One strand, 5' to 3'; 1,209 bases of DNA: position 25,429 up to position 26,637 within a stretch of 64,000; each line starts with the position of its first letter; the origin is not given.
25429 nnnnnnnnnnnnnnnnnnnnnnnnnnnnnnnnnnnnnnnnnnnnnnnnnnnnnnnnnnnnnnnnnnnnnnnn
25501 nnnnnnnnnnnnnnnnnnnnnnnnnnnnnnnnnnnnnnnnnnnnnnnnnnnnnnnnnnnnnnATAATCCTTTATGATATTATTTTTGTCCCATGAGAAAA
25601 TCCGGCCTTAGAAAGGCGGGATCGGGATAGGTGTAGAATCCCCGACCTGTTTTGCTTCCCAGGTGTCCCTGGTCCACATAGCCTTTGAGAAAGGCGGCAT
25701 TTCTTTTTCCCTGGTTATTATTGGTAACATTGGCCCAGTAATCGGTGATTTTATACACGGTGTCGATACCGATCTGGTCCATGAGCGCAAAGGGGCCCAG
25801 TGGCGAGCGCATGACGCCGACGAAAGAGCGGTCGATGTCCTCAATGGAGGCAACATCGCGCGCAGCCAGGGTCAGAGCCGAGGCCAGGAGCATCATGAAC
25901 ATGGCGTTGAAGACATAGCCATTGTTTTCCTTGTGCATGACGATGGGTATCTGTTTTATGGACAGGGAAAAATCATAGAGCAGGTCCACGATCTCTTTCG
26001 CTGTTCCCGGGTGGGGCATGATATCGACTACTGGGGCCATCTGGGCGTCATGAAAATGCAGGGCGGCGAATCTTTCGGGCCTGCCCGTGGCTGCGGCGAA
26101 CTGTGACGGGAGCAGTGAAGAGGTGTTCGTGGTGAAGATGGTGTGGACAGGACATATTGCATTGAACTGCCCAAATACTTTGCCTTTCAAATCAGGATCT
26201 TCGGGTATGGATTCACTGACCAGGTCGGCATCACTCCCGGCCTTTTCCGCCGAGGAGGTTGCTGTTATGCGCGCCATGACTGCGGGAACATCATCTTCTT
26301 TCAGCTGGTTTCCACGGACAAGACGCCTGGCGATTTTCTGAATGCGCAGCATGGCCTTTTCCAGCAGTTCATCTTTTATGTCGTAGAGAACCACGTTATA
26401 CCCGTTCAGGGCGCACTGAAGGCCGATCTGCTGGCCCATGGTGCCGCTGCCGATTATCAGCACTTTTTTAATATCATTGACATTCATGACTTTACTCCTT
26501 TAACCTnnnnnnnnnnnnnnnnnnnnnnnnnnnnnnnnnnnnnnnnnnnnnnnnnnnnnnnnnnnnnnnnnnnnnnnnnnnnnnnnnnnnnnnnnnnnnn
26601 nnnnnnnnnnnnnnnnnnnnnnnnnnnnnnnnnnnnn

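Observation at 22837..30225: APH-type kinase + acyl-CoA dehydrogenase pair in a beta-oxidation operon: probable 4-hydroxyacyl-CoA (levulinate/gamma-hydroxy acid-type) phosphorylation–elimination route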

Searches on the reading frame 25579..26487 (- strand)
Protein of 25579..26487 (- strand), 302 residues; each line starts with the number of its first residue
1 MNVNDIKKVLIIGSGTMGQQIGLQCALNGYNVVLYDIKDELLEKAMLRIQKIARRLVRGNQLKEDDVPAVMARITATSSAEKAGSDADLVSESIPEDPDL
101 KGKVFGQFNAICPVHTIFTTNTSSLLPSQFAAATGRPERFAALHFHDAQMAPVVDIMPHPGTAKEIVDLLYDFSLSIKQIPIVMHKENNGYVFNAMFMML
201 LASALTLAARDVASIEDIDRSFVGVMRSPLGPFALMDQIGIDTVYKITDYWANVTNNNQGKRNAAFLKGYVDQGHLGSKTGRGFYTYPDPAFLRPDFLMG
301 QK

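Call 3: search_protein_families(library=pfam, proteins=[window:25579-26487:-])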
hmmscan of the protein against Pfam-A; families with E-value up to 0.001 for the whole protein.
window:25579-26487:- (302 aa): 3 families
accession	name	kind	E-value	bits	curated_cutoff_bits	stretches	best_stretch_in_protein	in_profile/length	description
PF02737.24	3HCDH_N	-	7.6e-48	163.2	22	1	8-186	1-178/180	3-hydroxyacyl-CoA dehydrogenase, NAD binding domain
PF00725.27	3HCDH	-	6.4e-21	75.1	22.1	1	190-287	1-97/97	3-hydroxyacyl-CoA dehydrogenase, C-terminal domain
PF03446.21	NAD_binding_2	-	0.00021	21.8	21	1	9-106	2-75/161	NAD binding domain of 6-phosphogluconate dehydrogenase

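Call 4: search_protein_families(library=ncbifam, proteins=[window:25579-26487:-])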
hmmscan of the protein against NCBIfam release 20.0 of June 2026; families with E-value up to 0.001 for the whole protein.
window:25579-26487:- (302 aa): 20 families
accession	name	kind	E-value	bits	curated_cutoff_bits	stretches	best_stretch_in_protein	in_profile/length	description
NF006143.0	PRK08293.1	equivalog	1.1e-106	356.4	312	1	4-290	2-290/291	3-hydroxyacyl-CoA dehydrogenase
NF004474.0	PRK05808.1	subfamily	3.6e-60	203.7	408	1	5-287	2-282/283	3-hydroxybutyryl-CoA dehydrogenase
NF006722.0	PRK09260.1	equivalog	1.6e-49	168.7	429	1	6-289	2-283/289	3-hydroxyacyl-CoA dehydrogenase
NF005875.0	PRK07819.1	subfamily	1.1e-48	166.1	319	1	4-287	3-286/287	3-hydroxybutyryl-CoA dehydrogenase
NF006124.0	PRK08268.1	subfamily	1.2e-48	166.3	508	1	4-289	5-289/507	3-hydroxyacyl-CoA dehydrogenase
NF004699.0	PRK06035.1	equivalog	2.5e-47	161.5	500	1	5-280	2-278/294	3-hydroxyacyl-CoA dehydrogenase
NF005715.0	PRK07530.1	equivalog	4.5e-46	157.5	420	1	5-288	3-284/292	3-hydroxybutyryl-CoA dehydrogenase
TIGR02279.1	PaaC-3OHAcCoADH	equivalog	4.4e-44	151.2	669.4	1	6-289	5-287/503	3-hydroxyacyl-CoA dehydrogenase PaaH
NF008363.0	PRK11154.1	equivalog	2.1e-39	135.3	869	1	4-288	307-587/708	fatty acid oxidation complex subunit alpha FadJ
NF004783.0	PRK06129.1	equivalog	4.2e-39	134.8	347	1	7-237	3-237/315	3-hydroxyacyl-CoA dehydrogenase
NF008727.0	PRK11730.1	equivalog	7.1e-38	130.4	870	1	3-288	310-593/717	fatty acid oxidation complex subunit alpha FadB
NF042925.1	FHMPC_DH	equivalog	1e-37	130.1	500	1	8-288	2-281/304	5-formyl-3-hydroxy-2-methylpyridine 4-carboxylate 5-dehydrogenase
TIGR02440.1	FadJ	equivalog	1.9e-35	122.3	968.45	1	5-289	303-583/699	fatty acid oxidation complex subunit alpha FadJ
NF006125.0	PRK08269.1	equivalog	1.5e-33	116.2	427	1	5-289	4-298/334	3-hydroxybutyryl-CoA dehydrogenase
TIGR02437.1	FadB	equivalog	8.6e-32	110.3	933.55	1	3-287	310-592/714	fatty acid oxidation complex subunit alpha FadB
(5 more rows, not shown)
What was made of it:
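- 25579..26487 (-): 3-hydroxyacyl-CoA dehydrogenase. NCBIfam NF006143 356 bits, above the 312 cutoff (calls 3, 4).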
